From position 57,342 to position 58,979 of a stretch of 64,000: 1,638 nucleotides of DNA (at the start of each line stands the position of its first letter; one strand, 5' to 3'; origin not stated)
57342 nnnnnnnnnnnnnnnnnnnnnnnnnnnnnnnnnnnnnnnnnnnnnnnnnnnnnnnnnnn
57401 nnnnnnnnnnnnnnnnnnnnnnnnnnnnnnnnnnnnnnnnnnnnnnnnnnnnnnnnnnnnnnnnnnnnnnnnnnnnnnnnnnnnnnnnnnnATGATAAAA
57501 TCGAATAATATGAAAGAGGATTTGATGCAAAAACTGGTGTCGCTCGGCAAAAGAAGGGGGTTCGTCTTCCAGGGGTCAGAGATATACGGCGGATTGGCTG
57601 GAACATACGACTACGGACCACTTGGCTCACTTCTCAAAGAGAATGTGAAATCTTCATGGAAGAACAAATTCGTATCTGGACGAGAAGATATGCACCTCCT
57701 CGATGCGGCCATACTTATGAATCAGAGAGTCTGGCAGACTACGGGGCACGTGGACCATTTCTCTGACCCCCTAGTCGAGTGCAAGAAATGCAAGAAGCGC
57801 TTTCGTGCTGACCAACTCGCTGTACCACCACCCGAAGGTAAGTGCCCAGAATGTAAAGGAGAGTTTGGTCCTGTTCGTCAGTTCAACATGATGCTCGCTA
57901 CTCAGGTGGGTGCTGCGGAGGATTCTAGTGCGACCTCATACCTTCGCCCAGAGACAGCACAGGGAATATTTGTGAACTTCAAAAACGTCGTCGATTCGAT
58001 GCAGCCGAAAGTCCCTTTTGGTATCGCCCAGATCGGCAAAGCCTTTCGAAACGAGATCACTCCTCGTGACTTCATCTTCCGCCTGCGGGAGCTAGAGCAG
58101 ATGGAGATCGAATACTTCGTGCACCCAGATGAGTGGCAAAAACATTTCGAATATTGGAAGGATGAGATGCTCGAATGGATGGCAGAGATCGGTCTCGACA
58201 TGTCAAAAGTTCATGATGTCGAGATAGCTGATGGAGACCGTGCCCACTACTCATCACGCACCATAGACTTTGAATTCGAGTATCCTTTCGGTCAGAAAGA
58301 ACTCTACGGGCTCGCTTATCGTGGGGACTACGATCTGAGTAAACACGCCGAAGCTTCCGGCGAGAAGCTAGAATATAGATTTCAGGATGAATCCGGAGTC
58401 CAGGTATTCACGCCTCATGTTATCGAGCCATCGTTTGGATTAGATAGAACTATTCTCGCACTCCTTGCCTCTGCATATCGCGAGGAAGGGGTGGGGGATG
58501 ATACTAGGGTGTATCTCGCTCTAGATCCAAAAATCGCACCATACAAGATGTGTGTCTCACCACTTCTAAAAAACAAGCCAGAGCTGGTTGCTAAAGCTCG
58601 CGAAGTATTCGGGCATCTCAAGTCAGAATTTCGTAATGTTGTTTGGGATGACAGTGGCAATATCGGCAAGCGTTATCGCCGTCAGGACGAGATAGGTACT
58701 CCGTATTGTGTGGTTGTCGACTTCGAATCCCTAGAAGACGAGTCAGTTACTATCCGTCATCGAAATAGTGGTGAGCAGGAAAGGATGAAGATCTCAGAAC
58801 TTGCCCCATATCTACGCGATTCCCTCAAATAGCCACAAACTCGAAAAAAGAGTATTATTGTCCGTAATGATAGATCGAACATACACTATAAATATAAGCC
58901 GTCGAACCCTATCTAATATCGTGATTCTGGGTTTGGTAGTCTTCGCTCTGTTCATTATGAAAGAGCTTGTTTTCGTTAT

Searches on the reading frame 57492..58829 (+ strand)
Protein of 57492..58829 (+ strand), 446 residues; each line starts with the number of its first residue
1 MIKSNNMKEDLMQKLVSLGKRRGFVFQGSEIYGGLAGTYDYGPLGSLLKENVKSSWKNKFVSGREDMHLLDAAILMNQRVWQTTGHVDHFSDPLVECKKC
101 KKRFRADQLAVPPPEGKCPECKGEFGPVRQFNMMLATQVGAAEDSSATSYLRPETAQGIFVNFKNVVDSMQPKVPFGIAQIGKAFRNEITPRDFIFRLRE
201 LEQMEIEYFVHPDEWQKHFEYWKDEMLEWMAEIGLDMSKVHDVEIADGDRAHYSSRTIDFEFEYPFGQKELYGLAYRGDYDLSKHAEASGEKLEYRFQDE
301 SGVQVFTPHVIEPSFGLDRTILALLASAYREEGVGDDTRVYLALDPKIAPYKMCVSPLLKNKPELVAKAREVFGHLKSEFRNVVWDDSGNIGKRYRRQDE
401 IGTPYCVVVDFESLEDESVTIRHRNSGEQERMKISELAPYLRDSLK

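Call 78: search_protein_families(library=pfam, proteins=[window:57492-58829:+], max_evalue=0.001)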
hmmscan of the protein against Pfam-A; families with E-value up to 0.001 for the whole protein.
window:57492-58829:+ (446 aa): 2 families
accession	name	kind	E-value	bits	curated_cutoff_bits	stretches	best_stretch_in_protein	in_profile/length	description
PF03129.25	HGTP_anticodon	-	4.3e-22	78.5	21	1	353-442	2-92/94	Anticodon binding domain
PF00587.30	tRNA-synt_2b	-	3.4e-12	47.2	29.3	1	147-326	9-177/179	tRNA synthetase class II core domain (G, H, P, S and T)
